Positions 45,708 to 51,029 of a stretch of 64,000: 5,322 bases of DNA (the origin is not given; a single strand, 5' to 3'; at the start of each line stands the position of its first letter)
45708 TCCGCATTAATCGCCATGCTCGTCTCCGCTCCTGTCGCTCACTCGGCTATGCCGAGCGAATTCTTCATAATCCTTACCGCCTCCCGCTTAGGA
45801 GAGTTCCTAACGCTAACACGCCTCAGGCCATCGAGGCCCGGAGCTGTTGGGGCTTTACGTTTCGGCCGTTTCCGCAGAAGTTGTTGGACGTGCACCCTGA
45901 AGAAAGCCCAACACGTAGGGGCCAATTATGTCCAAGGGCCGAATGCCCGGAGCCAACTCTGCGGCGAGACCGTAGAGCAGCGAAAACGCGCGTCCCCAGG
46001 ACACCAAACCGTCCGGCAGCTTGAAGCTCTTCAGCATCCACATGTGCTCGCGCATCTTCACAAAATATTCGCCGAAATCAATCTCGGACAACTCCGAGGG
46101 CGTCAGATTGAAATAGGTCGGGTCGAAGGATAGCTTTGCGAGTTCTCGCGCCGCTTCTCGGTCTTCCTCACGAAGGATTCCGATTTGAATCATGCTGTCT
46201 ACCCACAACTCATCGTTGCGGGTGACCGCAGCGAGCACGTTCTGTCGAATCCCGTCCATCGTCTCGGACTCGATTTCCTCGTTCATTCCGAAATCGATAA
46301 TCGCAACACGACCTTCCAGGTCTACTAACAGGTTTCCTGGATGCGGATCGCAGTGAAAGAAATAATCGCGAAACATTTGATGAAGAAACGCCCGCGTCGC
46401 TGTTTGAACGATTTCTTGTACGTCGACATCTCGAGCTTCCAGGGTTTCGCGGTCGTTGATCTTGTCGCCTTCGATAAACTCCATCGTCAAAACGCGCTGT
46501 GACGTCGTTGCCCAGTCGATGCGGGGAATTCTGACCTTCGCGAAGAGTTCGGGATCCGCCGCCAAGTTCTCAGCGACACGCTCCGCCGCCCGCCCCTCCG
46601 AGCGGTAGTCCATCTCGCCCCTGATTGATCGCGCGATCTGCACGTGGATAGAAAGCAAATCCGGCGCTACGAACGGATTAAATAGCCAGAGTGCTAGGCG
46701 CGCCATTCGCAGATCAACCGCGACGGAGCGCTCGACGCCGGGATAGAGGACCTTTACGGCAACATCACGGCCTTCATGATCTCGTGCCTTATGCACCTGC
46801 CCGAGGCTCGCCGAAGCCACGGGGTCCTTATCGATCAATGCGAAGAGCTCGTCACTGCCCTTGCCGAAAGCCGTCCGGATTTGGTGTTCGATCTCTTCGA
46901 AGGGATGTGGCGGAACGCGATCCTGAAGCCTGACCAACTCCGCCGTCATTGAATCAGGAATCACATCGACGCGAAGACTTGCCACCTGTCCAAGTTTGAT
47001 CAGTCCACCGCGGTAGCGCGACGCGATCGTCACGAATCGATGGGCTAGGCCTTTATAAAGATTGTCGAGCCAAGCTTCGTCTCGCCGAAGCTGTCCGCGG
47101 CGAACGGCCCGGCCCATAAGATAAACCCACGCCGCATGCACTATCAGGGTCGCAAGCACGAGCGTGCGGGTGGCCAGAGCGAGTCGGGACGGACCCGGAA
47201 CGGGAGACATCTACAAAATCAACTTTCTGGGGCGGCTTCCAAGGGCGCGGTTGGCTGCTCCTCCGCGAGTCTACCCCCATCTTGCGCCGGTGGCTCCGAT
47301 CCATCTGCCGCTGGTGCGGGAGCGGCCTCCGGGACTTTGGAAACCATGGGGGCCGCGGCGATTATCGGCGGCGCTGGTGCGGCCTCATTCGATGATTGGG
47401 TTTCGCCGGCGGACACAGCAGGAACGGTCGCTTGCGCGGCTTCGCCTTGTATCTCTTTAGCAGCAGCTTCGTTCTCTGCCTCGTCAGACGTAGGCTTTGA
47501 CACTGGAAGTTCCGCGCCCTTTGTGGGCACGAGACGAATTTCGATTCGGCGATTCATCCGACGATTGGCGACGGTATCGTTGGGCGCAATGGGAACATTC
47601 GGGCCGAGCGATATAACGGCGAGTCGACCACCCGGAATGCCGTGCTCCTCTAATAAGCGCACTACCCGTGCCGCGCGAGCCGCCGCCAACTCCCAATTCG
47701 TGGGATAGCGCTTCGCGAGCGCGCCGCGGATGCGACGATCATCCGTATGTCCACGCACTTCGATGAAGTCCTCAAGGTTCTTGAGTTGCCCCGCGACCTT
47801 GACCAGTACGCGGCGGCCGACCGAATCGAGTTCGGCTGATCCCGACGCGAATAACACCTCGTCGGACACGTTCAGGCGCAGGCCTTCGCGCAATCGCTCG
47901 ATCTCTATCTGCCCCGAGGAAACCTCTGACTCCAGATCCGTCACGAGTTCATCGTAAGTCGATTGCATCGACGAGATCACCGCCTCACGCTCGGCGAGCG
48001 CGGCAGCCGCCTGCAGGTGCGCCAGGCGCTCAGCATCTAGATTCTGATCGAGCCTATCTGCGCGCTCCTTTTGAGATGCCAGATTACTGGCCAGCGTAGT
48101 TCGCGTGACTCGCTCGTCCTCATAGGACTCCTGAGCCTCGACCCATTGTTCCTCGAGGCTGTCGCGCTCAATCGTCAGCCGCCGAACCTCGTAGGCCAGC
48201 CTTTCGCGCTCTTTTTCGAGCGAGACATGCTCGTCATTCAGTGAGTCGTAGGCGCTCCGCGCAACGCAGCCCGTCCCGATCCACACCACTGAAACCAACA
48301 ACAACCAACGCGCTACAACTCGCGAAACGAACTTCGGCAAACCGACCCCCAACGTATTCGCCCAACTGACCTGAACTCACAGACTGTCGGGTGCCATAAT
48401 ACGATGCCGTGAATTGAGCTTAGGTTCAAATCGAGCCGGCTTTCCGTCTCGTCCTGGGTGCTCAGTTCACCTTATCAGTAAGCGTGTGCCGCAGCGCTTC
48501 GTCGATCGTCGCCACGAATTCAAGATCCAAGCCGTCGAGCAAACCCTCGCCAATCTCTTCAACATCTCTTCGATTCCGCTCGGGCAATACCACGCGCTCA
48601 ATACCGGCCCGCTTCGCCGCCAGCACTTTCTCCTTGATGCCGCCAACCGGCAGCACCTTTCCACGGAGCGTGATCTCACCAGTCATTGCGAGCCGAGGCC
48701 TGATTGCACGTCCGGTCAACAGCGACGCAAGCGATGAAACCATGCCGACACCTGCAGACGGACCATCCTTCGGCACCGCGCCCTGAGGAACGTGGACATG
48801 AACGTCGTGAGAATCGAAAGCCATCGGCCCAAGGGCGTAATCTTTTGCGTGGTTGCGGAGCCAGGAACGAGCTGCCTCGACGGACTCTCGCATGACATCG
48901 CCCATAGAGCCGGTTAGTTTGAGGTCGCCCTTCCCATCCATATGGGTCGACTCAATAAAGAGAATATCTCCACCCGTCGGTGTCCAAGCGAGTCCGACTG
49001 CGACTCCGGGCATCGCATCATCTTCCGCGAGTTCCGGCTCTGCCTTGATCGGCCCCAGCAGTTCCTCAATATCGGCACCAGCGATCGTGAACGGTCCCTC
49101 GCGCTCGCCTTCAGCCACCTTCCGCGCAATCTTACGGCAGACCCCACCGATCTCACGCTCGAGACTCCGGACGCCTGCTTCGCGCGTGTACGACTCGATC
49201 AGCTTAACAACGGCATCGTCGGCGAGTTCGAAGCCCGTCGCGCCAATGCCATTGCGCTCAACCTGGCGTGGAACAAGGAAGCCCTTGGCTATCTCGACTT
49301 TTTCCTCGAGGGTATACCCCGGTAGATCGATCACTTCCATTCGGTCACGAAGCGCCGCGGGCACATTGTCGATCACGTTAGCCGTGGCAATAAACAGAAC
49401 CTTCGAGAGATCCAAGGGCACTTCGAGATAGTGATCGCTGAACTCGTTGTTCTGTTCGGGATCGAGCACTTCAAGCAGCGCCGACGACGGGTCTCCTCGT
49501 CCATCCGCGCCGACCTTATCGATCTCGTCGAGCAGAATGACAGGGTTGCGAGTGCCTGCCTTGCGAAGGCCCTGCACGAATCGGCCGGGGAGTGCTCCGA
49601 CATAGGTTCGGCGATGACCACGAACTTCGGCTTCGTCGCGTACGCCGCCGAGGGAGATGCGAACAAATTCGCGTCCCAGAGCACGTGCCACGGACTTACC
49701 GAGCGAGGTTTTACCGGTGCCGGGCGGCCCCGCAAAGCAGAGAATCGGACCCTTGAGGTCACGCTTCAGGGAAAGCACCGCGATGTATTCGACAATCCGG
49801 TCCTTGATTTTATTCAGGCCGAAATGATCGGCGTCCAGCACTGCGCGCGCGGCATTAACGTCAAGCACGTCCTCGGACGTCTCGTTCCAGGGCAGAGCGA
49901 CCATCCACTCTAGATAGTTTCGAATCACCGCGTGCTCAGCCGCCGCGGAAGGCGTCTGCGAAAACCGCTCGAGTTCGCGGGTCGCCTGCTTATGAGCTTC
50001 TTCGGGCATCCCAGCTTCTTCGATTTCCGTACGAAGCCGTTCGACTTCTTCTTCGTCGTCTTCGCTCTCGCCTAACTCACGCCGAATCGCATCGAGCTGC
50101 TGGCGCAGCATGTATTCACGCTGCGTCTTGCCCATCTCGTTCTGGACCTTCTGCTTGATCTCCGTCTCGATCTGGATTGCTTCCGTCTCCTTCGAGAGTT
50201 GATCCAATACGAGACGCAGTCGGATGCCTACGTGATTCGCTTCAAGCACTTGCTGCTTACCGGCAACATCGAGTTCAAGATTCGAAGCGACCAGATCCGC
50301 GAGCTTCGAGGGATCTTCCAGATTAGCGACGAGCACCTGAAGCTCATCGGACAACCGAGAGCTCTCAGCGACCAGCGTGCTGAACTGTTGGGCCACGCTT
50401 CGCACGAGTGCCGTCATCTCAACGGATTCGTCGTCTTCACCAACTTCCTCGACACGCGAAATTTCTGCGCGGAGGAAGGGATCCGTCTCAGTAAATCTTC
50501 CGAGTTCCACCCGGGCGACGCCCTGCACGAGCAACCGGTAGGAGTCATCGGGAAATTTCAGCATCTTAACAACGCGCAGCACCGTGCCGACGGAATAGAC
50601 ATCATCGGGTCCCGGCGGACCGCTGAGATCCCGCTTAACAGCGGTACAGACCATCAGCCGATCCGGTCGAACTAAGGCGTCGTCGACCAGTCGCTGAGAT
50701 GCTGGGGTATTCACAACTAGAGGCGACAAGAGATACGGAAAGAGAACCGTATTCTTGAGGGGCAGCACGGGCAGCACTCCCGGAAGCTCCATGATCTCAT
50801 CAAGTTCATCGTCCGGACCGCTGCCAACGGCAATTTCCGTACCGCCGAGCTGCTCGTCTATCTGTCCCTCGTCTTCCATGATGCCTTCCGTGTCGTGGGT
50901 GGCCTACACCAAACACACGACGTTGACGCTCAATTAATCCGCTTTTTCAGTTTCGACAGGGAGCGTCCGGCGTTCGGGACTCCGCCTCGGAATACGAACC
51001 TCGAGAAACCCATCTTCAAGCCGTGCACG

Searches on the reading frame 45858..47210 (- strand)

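Call 74: search_protein_families(library=pfam, proteins=[window:45858-47210:-], max_evalue=0.0001)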
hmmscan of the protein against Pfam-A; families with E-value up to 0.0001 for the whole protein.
window:45858-47210:- (451 aa): 3 families
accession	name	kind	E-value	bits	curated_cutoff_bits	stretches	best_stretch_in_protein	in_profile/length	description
PF03109.22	ABC1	-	4e-70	236.2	22.9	1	94-334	1-238/244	ABC1 atypical kinase-like domain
PF00069.31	Pkinase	-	3.5e-07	30.3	31.7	1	234-317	68-152/263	Protein kinase domain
PF01636.29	APH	-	1.4e-06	28.7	23.2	1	245-309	124-196/239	Phosphotransferase enzyme family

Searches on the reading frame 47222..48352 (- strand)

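Call 74: search_protein_families(library=pfam, proteins=[window:47222-48352:-], max_evalue=0.0001)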
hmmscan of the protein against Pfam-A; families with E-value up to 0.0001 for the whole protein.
window:47222-48352:- (377 aa): 1 family
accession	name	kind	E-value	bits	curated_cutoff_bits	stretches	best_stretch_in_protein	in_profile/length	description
PF00691.25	OmpA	-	1.3e-15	58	27.2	1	167-268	1-98/98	OmpA family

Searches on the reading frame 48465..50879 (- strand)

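Call 74: search_protein_families(library=pfam, proteins=[window:48465-50879:-], max_evalue=0.0001)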
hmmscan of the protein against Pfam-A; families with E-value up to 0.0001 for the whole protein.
window:48465-50879:- (805 aa): 7 families
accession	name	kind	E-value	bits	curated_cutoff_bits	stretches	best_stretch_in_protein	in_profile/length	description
PF05362.19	Lon_C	-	3.5e-79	265.6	21.1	1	599-801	2-204/205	Lon protease (S16) C-terminal proteolytic domain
PF02190.22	LON_substr_bdg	-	1.6e-44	152.6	28.7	1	35-229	1-199/200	ATP-dependent protease La (LON) substrate-binding domain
PF00004.35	AAA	-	1.5e-26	93.8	21.2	1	380-517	1-126/131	ATPase family associated with various cellular activities (AAA)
PF22667.2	Lon_lid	-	1.7e-20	72.9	27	1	541-594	1-54/57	Lon protease AAA+ ATPase lid domain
PF07728.20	AAA_5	-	7.9e-09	36.1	22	1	380-514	2-139/139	AAA domain (dynein-related subfamily)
PF13541.12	ChlI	-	6.6e-06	26.5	27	1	643-769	2-121/121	Subunit ChlI of Mg-chelatase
PF07724.20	AAA_2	-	1.4e-05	25.7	27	1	381-507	7-130/166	AAA domain (Cdc48 subfamily)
